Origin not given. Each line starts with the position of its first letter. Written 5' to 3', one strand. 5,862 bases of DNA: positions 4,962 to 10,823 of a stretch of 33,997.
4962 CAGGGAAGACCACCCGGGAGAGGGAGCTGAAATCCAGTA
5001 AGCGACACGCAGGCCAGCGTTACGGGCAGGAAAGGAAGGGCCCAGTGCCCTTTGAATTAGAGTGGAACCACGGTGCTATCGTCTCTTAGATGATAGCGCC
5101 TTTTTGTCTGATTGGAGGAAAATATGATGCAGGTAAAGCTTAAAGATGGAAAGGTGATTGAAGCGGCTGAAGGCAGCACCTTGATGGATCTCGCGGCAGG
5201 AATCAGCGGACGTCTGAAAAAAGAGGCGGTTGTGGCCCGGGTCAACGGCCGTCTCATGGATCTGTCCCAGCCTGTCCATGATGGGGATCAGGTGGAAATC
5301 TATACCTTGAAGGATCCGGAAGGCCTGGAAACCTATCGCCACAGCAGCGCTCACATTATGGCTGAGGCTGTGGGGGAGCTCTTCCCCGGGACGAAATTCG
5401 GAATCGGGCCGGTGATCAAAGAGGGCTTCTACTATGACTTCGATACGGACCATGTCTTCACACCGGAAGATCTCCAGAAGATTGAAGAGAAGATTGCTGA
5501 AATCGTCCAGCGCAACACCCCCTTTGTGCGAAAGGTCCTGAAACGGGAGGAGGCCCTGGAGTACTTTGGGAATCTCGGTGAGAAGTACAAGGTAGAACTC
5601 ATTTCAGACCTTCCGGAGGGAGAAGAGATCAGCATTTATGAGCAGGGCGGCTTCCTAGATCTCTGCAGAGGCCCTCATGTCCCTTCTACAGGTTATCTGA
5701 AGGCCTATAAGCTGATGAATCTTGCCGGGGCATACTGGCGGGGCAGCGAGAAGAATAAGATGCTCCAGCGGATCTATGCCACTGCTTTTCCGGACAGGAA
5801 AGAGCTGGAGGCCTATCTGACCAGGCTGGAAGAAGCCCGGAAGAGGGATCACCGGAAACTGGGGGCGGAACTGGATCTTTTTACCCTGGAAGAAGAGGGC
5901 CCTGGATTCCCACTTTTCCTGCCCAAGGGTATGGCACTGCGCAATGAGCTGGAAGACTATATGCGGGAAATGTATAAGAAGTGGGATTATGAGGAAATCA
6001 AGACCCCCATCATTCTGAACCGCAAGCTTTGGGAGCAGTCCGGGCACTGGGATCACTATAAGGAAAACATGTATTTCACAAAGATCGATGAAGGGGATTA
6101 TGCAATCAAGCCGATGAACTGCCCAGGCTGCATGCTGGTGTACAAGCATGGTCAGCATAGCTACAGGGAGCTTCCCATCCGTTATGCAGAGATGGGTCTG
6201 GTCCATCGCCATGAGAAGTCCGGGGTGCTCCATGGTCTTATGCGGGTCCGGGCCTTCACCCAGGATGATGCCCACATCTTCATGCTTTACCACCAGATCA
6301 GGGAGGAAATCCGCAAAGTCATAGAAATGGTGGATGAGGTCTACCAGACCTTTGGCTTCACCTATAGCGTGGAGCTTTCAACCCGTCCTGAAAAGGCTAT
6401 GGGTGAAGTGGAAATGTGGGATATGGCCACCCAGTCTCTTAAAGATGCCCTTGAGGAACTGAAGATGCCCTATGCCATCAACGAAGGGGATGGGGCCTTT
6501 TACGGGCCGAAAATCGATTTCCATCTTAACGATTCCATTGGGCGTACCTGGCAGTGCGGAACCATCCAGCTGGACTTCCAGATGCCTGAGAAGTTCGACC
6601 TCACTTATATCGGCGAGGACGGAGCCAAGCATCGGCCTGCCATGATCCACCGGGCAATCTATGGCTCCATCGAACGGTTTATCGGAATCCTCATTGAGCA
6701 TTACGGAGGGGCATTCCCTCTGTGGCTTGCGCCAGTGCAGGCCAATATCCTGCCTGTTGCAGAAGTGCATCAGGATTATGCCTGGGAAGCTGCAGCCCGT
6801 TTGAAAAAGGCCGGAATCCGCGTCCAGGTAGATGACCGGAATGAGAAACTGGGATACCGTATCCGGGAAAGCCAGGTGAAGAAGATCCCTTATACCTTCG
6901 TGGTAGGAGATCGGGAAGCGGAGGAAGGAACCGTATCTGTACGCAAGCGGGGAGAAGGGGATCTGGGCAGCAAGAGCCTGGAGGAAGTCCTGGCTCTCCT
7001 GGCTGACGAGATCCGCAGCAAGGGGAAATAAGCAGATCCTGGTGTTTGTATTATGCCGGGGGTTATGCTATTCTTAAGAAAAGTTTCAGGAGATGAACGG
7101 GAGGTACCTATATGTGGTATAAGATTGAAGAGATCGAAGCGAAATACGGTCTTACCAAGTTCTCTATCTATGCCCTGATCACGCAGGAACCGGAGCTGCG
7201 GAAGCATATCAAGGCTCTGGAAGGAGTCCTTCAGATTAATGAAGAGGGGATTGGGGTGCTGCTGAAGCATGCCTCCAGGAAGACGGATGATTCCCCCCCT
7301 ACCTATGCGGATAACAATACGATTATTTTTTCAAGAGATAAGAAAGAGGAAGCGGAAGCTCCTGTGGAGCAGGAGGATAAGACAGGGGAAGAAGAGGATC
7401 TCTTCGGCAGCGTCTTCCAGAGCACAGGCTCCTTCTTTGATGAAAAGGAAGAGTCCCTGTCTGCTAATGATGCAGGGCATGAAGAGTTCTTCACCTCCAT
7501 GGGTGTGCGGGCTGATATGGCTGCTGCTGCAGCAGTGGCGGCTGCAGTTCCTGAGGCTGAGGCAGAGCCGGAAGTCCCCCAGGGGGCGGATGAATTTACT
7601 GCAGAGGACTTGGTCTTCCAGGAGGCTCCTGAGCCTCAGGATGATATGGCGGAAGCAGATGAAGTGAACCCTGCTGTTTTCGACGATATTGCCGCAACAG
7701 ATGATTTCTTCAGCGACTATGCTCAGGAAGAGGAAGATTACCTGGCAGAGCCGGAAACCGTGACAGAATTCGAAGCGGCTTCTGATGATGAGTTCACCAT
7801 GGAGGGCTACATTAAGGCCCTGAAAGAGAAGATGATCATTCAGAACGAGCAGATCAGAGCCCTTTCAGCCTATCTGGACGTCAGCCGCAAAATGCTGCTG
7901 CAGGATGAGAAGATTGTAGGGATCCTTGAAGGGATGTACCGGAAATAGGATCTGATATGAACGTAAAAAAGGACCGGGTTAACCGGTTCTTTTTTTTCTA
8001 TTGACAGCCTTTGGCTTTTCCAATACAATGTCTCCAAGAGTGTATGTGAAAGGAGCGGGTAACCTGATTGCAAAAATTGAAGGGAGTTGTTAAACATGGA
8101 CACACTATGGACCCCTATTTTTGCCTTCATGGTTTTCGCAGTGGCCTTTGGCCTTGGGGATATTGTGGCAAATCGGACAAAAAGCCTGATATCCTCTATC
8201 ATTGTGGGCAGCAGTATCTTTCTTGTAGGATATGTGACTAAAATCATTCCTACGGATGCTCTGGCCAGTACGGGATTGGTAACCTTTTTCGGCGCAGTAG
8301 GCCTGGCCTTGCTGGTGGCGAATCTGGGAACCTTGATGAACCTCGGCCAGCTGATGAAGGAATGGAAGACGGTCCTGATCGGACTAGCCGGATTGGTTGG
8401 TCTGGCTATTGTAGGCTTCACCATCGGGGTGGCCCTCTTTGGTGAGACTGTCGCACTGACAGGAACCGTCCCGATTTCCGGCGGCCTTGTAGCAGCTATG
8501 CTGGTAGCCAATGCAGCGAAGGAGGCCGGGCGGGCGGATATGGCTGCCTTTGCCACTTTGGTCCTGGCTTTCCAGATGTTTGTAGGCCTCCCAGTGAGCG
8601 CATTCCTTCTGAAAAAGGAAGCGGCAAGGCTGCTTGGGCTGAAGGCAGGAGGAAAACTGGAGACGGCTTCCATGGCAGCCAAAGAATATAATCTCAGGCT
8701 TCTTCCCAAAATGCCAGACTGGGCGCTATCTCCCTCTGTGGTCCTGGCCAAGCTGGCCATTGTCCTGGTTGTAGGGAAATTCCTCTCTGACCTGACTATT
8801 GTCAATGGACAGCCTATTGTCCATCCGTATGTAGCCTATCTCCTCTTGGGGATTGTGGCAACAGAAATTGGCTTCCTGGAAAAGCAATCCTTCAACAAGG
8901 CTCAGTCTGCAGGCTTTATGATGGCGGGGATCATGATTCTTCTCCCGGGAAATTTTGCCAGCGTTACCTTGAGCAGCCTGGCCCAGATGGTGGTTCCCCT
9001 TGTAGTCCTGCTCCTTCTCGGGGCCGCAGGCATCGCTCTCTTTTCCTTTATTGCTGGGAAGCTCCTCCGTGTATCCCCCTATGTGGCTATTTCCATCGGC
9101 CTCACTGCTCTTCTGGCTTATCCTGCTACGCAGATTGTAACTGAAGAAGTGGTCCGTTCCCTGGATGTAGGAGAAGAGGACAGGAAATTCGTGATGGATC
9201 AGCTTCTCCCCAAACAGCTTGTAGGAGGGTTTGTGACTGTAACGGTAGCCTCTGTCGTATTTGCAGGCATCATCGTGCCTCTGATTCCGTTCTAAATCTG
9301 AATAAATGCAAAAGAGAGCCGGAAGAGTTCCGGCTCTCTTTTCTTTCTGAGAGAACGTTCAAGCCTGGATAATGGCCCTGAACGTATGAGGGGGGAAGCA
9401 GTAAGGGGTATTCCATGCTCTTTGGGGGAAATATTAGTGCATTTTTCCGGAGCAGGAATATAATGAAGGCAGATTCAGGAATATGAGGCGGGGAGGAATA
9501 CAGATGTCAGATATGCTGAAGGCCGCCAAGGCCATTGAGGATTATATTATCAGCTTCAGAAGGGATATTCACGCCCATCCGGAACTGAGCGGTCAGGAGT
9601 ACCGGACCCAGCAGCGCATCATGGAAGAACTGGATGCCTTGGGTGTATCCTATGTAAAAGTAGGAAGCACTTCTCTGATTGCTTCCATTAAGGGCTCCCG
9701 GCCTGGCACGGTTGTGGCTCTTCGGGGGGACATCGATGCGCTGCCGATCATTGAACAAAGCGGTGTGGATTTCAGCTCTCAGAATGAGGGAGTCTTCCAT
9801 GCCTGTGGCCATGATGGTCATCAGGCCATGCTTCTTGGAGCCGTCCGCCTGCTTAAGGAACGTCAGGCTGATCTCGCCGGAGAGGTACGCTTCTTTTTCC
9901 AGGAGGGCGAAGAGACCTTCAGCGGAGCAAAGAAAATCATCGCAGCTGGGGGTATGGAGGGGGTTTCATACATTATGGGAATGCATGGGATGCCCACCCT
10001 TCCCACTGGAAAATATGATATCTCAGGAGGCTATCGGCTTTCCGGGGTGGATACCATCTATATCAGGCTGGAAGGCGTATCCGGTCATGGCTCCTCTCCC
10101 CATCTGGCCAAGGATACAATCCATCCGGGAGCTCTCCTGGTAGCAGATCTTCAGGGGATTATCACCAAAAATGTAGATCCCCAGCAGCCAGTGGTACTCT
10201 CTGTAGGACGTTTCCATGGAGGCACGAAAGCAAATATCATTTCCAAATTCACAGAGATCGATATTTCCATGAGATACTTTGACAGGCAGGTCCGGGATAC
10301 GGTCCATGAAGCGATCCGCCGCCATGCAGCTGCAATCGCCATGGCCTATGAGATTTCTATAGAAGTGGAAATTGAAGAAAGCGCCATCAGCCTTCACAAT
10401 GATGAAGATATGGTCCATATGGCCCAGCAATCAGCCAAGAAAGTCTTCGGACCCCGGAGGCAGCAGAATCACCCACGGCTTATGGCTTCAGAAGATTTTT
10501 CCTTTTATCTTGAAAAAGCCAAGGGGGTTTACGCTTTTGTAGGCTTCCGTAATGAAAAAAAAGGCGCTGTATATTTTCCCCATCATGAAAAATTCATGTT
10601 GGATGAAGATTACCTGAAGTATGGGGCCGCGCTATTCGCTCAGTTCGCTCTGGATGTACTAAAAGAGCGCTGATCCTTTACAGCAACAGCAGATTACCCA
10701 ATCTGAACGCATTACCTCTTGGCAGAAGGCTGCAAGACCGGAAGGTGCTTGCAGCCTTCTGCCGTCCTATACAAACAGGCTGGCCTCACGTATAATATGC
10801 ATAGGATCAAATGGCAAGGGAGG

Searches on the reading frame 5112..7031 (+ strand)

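Call 45: search_protein_families(library=ncbifam, proteins=[window:5112-7031:+], max_evalue=1e-10)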
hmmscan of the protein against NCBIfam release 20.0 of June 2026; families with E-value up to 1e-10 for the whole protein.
window:5112-7031:+ (639 aa): 10 families
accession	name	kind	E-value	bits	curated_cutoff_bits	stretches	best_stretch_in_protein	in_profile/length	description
TIGR00418.1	thrS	equivalog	1.4e-224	747.2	383.65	1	76-631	1-562/565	threonine--tRNA ligase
NF003068.0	PRK03991.1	equivalog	2.3e-67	227.7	484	1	241-636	193-594/613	threonine--tRNA ligase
NF006625.0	PRK09194.1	equivalog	6.9e-27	94.5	558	2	263-412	36-186/559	proline--tRNA ligase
TIGR00408.1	proS_fam_I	equivalog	3e-24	85.8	437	1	461-628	202-375/475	proline--tRNA ligase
TIGR00442.1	hisS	equivalog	1.5e-23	83.5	286.75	1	265-427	5-164/406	histidine--tRNA ligase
NF008979.1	PRK12325.1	exception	2e-22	79.7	550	0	263-415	36-189/437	proline--tRNA ligase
TIGR00409.1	proS_fam_II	equivalog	4.4e-21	75.4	306.7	0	265-413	38-183/568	proline--tRNA ligase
NF011500.0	PRK14938.1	equivalog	3.3e-19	69.1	362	1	534-635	267-370/387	Ser-tRNA(Thr) hydrolase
NF003211.1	PRK04173.1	equivalog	2.7e-16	59.5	312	0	536-614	359-438/454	glycine--tRNA ligase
TIGR00389.1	glyS_dimeric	equivalog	9.7e-13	47.5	243.3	0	269-321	32-85/565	glycine--tRNA ligase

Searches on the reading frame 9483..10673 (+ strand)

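Call 10: search_protein_families(library=ncbifam, proteins=[window:9483-10673:+], max_evalue=0.00001)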
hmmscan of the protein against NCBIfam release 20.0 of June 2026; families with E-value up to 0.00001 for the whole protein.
window:9483-10673:+ (396 aa): 14 families
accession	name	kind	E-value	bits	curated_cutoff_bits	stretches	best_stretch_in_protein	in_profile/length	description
NF040868.1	carboxypep_CpsA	equivalog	4.6e-109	364.7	500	1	10-391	3-388/391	carboxypeptidase CpsA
TIGR01891.1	amidohydrolases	subfamily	3.7e-101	338.9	153.75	1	22-380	1-365/366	amidohydrolase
NF038260.1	ectoine_DoeB_2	equivalog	1.6e-87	293.8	550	1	23-388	9-375/378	N(2)-acetyl-L-2,4-diaminobutanoate deacetylase DoeB2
TIGR01910.1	DapE-ArgE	subfamily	1.3e-12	47.6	217.6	1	115-323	111-320/373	ArgE/DapE family deacylase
NF009557.0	PRK13009.1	equivalog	8.4e-11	41.6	284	1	33-324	16-315/377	succinyl-diaminopimelate desuccinylase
NF006365.0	PRK08588.1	subfamily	1.9e-10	40.6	289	1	112-347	109-340/383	succinyl-diaminopimelate desuccinylase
TIGR01246.1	dapE_proteo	equivalog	4.2e-09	35.9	361.8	1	28-323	7-310/370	succinyl-diaminopimelate desuccinylase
TIGR01879.1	hydantase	subfamily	6.4e-09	35.2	204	1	187-320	205-338/401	hydantoinase/carbamoylase family amidase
NF009555.0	PRK13004.1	equivalog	1.2e-08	34.2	321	1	8-293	3-290/399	YgeY family selenium metabolism-linked hydrolase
TIGR01900.1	dapE-gram_pos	equivalog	5.1e-08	32.2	304.2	1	27-303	10-276/351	succinyl-diaminopimelate desuccinylase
TIGR01892.1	AcOrn-deacetyl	equivalog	5.6e-07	28.9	297.7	1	64-316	48-306/365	acetylornithine deacetylase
NF006775.0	PRK09290.2-5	equivalog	8.9e-07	27.9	479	1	191-320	221-350/419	allantoate amidohydrolase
NF006771.0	PRK09290.1-5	subfamily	1.5e-06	27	399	1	184-321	210-347/413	allantoate amidohydrolase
TIGR03526.1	selenium_YgeY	hypoth_equivalog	3.5e-06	26.1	321.5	0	11-98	4-90/395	YgeY family selenium metabolism-linked hydrolase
